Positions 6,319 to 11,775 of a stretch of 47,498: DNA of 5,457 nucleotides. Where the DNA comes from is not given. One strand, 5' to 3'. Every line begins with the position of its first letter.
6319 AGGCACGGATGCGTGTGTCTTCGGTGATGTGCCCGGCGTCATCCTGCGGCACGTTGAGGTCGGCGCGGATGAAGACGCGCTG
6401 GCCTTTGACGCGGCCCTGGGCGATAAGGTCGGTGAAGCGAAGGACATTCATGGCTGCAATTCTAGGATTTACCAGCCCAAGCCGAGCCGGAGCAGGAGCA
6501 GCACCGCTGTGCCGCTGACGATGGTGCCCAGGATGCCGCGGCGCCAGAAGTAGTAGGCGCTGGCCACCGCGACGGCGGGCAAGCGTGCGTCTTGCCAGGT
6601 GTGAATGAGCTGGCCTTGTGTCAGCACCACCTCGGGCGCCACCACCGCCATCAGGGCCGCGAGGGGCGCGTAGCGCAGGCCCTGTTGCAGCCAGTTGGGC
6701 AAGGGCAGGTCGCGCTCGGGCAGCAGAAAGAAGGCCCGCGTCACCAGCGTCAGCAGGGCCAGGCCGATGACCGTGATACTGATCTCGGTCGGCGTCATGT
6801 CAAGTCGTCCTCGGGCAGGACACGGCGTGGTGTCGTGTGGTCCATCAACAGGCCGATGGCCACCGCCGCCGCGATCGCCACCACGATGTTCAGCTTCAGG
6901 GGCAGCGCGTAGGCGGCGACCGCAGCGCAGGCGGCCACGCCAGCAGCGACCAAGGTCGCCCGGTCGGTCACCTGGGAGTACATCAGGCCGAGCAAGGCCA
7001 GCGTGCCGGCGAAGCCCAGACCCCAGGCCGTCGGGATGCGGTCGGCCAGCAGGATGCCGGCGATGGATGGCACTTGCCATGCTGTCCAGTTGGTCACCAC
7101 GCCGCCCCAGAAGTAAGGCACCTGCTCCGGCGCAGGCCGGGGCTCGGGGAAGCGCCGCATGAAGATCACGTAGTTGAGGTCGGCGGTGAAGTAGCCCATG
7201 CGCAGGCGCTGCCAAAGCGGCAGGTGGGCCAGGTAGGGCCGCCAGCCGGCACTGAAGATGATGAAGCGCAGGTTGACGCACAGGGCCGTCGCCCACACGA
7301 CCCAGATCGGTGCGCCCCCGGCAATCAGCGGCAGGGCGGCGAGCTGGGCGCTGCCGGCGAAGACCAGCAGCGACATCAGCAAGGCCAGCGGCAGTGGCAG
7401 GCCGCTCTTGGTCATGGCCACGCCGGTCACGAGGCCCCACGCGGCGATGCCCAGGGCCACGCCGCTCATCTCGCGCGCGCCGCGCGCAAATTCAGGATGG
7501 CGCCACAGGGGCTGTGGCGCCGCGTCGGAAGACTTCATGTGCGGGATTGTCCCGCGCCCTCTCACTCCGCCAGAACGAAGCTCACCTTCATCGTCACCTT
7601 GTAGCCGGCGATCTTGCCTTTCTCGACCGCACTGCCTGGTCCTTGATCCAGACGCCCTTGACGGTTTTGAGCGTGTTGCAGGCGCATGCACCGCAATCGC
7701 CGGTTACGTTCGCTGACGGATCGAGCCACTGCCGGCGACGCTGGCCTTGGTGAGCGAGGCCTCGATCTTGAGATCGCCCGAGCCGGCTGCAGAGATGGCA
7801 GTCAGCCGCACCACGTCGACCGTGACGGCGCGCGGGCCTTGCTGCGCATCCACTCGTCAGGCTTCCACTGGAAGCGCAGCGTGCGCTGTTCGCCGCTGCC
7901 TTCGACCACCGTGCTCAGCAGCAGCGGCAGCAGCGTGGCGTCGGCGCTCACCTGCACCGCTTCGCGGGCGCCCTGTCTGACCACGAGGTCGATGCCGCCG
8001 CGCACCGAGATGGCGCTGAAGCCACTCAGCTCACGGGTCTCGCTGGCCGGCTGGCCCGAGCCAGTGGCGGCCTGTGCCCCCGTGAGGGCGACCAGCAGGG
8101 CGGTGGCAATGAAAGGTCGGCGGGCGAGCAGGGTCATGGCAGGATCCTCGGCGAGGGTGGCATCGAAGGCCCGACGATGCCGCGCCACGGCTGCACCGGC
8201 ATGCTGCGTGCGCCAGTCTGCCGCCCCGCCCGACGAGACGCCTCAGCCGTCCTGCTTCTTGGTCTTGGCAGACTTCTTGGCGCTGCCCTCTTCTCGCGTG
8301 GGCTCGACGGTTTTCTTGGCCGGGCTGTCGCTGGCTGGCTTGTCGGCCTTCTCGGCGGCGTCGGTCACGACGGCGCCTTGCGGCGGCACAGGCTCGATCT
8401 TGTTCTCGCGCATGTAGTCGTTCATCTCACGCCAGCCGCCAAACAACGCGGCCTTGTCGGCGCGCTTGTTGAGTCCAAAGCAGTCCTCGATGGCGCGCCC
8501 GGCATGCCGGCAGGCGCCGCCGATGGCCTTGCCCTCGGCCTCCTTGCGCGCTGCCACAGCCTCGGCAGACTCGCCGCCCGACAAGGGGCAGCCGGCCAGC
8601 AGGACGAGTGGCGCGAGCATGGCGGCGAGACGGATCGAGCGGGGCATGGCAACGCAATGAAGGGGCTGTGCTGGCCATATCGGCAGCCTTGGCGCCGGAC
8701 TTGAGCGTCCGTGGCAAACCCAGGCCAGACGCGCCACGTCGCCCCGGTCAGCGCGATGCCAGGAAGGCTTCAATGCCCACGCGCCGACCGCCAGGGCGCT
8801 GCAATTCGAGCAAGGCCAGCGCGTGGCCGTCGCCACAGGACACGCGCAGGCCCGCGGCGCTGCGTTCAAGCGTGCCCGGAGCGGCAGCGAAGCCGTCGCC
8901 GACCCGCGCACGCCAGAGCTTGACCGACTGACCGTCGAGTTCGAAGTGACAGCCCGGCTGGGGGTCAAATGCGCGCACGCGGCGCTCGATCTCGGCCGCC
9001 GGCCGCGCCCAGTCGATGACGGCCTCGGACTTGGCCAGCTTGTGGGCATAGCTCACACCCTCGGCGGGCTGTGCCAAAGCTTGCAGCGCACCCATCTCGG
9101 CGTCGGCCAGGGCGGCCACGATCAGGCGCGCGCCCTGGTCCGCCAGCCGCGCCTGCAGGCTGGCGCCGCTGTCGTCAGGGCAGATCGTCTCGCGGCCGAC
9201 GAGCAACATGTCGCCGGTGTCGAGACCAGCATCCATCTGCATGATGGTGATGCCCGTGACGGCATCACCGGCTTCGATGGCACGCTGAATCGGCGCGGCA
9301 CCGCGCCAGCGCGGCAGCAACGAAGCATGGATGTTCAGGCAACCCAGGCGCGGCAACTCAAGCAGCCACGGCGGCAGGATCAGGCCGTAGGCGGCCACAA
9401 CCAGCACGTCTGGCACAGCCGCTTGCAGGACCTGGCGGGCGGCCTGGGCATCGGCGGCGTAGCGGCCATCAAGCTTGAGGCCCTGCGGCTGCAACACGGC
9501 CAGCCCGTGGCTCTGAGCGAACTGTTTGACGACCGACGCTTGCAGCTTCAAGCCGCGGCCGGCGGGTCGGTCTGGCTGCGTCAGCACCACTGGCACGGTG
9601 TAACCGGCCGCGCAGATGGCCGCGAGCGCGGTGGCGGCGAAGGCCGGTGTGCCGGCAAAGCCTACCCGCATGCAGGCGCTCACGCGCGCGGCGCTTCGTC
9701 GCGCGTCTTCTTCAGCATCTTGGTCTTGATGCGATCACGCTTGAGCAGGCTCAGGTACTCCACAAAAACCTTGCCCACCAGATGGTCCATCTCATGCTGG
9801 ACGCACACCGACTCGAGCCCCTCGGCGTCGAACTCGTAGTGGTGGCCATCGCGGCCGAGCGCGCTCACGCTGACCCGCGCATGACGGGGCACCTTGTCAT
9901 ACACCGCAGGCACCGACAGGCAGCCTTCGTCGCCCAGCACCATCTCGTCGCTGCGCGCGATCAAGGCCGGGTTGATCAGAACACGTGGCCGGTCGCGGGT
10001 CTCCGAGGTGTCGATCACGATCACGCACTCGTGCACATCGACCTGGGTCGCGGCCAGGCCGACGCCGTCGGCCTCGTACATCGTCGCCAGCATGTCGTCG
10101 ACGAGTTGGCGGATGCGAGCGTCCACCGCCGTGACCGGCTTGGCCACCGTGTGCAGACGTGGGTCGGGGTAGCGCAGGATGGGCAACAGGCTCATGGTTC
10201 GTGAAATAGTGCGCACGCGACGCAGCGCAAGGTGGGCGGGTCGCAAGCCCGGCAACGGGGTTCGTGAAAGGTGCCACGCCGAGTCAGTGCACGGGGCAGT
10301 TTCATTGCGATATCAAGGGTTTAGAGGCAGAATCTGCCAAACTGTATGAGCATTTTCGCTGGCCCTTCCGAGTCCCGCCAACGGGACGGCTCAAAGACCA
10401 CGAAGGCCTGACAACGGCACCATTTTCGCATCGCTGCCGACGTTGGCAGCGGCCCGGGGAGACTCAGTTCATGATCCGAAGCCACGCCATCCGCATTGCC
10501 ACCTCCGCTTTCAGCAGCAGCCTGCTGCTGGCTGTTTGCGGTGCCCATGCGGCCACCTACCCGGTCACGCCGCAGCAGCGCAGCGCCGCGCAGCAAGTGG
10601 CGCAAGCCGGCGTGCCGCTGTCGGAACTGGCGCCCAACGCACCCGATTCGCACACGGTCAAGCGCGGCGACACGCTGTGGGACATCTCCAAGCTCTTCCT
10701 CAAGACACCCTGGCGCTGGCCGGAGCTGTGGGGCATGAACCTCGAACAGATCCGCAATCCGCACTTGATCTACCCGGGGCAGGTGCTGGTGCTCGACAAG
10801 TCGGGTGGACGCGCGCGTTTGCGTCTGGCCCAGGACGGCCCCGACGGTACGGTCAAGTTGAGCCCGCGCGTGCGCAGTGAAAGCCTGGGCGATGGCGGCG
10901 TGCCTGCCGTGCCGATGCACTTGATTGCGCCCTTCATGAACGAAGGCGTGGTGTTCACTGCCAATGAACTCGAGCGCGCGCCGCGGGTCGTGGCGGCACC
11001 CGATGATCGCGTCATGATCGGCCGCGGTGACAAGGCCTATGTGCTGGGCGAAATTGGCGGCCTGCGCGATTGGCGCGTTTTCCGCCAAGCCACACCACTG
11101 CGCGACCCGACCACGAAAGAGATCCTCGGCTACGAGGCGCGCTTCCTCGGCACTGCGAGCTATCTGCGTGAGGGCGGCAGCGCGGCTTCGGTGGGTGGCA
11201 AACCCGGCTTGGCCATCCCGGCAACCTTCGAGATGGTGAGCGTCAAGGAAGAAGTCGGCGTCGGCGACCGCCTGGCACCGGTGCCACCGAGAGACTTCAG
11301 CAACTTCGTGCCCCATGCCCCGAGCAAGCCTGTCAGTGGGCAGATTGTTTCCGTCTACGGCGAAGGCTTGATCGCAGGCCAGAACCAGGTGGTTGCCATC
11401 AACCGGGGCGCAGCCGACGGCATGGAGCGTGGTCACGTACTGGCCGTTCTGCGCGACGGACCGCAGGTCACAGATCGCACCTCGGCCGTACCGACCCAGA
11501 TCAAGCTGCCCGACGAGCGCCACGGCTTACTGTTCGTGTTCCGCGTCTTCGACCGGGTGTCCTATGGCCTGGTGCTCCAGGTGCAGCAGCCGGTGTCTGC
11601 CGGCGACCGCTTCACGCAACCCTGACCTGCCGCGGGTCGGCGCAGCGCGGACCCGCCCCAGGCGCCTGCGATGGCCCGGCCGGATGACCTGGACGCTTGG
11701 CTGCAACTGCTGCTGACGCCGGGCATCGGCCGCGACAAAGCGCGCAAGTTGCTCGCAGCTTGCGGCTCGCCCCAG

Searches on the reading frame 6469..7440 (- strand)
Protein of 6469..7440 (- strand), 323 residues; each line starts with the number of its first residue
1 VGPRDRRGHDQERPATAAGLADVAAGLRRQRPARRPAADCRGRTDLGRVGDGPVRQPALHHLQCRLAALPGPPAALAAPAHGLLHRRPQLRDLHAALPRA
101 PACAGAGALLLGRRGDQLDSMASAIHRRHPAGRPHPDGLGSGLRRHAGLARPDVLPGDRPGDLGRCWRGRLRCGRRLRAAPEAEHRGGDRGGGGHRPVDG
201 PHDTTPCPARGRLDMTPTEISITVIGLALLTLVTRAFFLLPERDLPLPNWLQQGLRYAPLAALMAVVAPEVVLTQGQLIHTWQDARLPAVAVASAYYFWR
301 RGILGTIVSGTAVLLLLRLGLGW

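Call 70: search_protein_families(library=pfam, proteins=[window:6469-7440:-], max_evalue=0.00001)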
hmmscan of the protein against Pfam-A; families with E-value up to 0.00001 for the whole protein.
window:6469-7440:- (323 aa): 1 family
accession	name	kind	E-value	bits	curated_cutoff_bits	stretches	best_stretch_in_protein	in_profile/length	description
PF05437.17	AzlD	-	7.3e-22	77.8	23.7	1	222-318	3-99/99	Branched-chain amino acid transport protein (AzlD)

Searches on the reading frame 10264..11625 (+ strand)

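Call 70: search_protein_families(library=pfam, proteins=[window:10264-11625:+], max_evalue=0.00001)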
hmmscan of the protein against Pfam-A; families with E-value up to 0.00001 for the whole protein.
window:10264-11625:+ (453 aa): 1 family
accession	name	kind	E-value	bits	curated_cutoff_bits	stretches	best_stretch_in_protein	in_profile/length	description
PF01476.26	LysM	-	1e-10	41.8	20.9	1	130-177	1-42/43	LysM domain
